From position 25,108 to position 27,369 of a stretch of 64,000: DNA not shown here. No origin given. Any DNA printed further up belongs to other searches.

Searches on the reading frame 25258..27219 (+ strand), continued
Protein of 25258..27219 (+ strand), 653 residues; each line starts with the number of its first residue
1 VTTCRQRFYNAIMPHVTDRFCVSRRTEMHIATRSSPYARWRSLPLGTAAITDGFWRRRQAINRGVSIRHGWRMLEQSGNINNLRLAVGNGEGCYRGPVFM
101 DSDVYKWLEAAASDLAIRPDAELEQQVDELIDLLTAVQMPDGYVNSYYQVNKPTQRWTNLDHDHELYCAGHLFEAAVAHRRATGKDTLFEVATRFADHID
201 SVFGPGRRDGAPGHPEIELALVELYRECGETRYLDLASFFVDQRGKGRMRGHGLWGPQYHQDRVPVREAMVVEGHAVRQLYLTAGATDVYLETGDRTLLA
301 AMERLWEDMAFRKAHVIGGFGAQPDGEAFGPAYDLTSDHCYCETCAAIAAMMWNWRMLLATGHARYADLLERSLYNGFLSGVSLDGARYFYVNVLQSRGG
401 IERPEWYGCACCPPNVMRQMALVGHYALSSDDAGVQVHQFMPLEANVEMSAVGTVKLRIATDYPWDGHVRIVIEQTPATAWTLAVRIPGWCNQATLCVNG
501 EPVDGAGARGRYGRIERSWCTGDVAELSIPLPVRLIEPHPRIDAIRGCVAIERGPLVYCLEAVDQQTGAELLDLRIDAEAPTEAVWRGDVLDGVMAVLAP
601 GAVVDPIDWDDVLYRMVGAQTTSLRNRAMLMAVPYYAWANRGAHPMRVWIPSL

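Call 60: search_solved_structures(query=window:25339-27216:+, max_evalue=1e-50, show_alignments=5)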
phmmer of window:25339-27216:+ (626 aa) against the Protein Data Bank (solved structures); distinct sequences matched with E-value up to 1e-50: 6.
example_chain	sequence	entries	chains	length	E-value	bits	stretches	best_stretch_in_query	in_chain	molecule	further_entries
4qjy_A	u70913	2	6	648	4.1e-149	501.4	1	23-623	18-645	GH127 beta-L-arabinofuranosidase | GH127 beta-L-arabinofuranoside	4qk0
5mqo_A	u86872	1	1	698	1.4e-115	390.6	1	137-624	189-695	Non-reducing end beta-L-arabinofuranosidase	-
6ex6_B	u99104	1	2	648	1.8e-112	380.3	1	16-624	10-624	Six-hairpin glycosidase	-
3wkw_A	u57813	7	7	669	5.2e-112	378.8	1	50-622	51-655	Non-reducing end beta-L-arabinofuranosidase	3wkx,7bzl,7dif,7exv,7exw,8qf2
3wre_A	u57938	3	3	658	5.4e-112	378.7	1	50-622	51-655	Non-reducing end beta-L-arabinofuranosidase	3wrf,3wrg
7exu_A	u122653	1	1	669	1.3e-111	377.5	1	50-622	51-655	Non-reducing end beta-L-arabinofuranosidase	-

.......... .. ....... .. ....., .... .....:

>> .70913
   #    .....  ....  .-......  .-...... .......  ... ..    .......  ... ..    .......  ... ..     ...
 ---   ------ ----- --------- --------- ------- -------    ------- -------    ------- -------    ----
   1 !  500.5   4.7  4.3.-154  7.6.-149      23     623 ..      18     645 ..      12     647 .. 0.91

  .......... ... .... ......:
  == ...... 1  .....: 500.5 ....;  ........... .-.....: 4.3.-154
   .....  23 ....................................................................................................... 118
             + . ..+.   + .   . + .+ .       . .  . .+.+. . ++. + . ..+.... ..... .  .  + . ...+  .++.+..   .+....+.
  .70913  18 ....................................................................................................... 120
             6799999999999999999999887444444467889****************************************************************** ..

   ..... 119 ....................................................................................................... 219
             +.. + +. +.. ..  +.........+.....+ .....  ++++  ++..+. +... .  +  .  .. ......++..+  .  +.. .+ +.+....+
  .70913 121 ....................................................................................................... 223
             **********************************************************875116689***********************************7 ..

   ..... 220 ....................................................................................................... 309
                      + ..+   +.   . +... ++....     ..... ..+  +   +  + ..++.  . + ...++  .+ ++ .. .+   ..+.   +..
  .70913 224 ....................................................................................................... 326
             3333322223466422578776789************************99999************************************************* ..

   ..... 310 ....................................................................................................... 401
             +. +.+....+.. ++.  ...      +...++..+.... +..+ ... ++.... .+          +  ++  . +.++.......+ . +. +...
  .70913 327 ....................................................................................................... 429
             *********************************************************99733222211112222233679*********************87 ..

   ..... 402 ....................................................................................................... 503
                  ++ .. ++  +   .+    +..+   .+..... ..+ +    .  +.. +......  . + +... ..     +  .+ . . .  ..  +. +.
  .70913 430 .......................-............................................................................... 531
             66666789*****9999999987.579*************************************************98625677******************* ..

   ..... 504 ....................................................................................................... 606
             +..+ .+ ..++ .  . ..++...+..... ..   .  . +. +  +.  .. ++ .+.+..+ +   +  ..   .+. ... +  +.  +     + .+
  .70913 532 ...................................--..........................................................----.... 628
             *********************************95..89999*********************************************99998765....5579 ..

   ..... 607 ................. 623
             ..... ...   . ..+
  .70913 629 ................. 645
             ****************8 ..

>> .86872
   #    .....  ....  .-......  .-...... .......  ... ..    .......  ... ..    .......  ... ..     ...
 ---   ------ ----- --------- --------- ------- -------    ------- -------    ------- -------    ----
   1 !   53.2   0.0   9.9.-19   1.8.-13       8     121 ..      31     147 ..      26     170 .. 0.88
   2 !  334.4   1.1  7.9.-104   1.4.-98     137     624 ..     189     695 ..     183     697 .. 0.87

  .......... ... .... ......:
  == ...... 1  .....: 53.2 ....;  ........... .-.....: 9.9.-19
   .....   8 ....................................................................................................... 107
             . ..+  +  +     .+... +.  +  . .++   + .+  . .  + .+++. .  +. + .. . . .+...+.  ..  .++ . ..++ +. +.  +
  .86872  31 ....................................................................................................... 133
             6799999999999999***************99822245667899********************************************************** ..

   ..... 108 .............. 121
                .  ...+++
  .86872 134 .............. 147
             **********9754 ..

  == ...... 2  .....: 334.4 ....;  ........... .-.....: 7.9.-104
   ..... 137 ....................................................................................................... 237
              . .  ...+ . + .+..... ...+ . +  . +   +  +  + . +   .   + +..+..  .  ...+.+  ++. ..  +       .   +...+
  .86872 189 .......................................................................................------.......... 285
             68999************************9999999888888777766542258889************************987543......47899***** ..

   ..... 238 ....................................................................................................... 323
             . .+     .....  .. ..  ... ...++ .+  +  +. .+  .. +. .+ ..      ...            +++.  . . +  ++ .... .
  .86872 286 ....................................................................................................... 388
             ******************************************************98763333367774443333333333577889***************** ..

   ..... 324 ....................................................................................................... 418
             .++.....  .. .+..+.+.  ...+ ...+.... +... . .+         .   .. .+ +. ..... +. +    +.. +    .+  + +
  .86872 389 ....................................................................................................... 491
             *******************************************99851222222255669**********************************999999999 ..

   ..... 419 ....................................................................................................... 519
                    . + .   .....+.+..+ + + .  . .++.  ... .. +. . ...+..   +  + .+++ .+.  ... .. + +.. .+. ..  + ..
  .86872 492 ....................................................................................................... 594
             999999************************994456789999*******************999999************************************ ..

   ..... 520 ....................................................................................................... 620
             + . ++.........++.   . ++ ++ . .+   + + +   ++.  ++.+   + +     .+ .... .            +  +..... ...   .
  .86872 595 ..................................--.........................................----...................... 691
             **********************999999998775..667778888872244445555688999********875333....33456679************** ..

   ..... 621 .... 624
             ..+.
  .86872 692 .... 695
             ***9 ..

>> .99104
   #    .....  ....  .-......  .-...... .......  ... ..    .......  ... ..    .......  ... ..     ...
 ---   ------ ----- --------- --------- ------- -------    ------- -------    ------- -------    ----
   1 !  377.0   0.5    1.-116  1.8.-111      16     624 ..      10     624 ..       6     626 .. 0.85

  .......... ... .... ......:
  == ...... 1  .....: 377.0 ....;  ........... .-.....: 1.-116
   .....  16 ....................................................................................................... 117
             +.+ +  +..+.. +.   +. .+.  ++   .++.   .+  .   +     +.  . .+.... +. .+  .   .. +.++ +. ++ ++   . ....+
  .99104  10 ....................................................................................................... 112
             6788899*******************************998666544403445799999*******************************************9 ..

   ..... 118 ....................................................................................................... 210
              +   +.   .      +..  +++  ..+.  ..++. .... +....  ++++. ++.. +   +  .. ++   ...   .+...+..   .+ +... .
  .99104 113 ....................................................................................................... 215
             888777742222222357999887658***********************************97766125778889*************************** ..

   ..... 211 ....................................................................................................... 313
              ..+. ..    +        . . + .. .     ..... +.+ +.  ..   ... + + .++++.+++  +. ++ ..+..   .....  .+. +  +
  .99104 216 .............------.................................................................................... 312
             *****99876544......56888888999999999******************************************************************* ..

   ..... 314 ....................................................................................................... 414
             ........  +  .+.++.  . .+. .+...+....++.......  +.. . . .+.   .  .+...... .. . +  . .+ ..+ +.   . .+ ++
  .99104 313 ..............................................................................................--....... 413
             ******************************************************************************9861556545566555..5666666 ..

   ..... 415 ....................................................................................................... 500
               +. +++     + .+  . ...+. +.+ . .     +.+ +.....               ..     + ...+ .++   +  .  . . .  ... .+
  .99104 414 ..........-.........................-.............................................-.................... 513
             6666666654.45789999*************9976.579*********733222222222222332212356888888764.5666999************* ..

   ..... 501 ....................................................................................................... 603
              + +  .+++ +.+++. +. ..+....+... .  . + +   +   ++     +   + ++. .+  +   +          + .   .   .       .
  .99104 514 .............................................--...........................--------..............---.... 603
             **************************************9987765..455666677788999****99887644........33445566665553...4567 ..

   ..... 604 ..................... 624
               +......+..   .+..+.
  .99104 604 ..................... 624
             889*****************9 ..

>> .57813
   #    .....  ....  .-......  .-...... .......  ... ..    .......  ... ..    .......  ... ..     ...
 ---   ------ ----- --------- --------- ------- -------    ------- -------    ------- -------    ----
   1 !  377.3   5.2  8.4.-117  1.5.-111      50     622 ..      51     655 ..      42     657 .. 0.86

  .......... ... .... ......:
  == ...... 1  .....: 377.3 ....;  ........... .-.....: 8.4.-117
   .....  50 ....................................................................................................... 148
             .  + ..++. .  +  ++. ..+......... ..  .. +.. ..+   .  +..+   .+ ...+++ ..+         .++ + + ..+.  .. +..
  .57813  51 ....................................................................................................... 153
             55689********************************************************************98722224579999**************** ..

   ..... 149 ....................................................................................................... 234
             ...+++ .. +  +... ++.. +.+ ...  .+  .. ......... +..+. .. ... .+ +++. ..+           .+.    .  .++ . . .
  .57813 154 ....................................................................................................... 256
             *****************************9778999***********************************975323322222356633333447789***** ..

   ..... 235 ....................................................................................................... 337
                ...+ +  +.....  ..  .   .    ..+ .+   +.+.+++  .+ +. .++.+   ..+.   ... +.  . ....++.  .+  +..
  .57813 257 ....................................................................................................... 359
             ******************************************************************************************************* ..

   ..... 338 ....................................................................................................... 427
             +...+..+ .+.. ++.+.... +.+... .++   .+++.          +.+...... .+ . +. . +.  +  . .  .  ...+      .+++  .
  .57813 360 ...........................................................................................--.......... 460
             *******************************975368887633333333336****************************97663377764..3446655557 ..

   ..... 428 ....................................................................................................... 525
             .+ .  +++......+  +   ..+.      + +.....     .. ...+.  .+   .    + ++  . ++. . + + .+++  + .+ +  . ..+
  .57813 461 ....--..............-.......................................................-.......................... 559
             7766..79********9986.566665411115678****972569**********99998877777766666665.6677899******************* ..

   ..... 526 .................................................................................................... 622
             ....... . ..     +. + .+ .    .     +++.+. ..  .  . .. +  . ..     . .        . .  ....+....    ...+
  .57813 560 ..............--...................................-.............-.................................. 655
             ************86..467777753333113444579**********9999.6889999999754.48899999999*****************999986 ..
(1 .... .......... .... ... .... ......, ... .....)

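Call 65: search_protein_families(library=pfam, proteins=[L146:5210-5977:+, L144:7961-9118:-, L155:7880-8947:+, L160:8305-9174:+, L128:4911-5942:+, L105:3569-4504:+, L144:3562-4428:+, L136:9271-10299:-, L154:2599-3273:-, L160:6216-7472:+], max_evalue=0.0001)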
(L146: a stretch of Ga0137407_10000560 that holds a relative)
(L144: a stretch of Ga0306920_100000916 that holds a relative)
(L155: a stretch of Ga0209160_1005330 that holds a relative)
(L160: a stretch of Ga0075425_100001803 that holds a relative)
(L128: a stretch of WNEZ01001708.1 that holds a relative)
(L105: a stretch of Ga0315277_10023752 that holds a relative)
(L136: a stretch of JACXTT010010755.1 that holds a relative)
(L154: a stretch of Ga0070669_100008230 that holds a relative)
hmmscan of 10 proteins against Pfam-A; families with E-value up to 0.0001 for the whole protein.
L146:5210-5977:+ (255 aa): 3 families
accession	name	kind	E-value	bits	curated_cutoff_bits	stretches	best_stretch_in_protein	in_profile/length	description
PF13561.12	adh_short_C2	-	1.5e-54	185.6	27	1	22-254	6-235/236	Enoyl-(Acyl carrier protein) reductase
PF00106.31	adh_short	-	2.7e-46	157.9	26.6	1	14-202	2-189/195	short chain dehydrogenase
PF08659.16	KR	-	1.6e-08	35.2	22.6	1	16-176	4-163/180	KR domain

L144:7961-9118:- (385 aa): 1 family
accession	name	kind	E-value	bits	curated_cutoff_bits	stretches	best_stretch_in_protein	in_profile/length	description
PF00296.26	Bac_luciferase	-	2.2e-41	142.7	27.9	1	4-345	2-313/314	Luciferase-like monooxygenase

L155:7880-8947:+ (355 aa): 0 families

L160:8305-9174:+ (289 aa): 1 family
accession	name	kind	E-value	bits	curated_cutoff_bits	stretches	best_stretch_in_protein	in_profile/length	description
PF00528.27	BPD_transp_1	-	2.4e-14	53.9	26.4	1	100-282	3-182/184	Binding-protein-dependent transport system inner membrane component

L128:4911-5942:+ (343 aa): 4 families
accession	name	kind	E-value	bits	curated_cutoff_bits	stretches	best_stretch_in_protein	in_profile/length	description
PF13377.12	Peripla_BP_3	-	1.1e-36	126.9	26.5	1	175-336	1-167/167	Periplasmic binding protein-like domain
PF00532.27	Peripla_BP_1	-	4.4e-26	92.4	22.2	1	66-312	2-259/281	Periplasmic binding proteins and sugar binding domain of LacI family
PF00356.27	LacI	-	1.8e-16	60.1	27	1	9-54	1-46/46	Bacterial regulatory proteins, lacI family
PF13407.12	Peripla_BP_4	-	3.9e-10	40.2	35.1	1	68-281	1-218/258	Periplasmic binding protein domain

L105:3569-4504:+ (311 aa): 1 family
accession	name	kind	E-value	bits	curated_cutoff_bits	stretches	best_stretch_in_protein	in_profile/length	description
PF00528.27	BPD_transp_1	-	2e-09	37.9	26.4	1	103-303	5-182/184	Binding-protein-dependent transport system inner membrane component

L144:3562-4428:+ (288 aa): 3 families
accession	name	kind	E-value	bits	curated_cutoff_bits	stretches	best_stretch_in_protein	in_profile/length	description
PF17765.7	MLTR_LBD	-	1.6e-28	100.4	26.3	1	115-288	1-168/168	MmyB-like transcription regulator ligand binding domain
PF01381.28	HTH_3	-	1.9e-10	41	23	1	35-87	1-53/55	Helix-turn-helix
PF13560.12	HTH_31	-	2.1e-09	38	27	1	32-92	3-64/64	Helix-turn-helix domain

L136:9271-10299:- (342 aa): 0 families

L154:2599-3273:- (224 aa): 1 family
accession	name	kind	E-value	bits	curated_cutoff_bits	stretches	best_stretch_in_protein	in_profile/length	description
PF00528.27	BPD_transp_1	-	1.2e-16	61.5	26.4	1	33-213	3-183/184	Binding-protein-dependent transport system inner membrane component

L160:6216-7472:+ (418 aa): 3 families
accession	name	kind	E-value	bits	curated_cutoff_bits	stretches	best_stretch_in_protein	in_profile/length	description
PF01547.30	SBP_bac_1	-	4.3e-44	152.2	26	1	45-325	5-303/307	Bacterial extracellular solute-binding protein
PF13416.11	SBP_bac_8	-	8.9e-29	101.6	27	1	54-330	5-250/279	Bacterial extracellular solute-binding protein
PF13531.11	SBP_bac_11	-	8.7e-09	35.9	25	0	43-98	8-59/227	Bacterial extracellular solute-binding protein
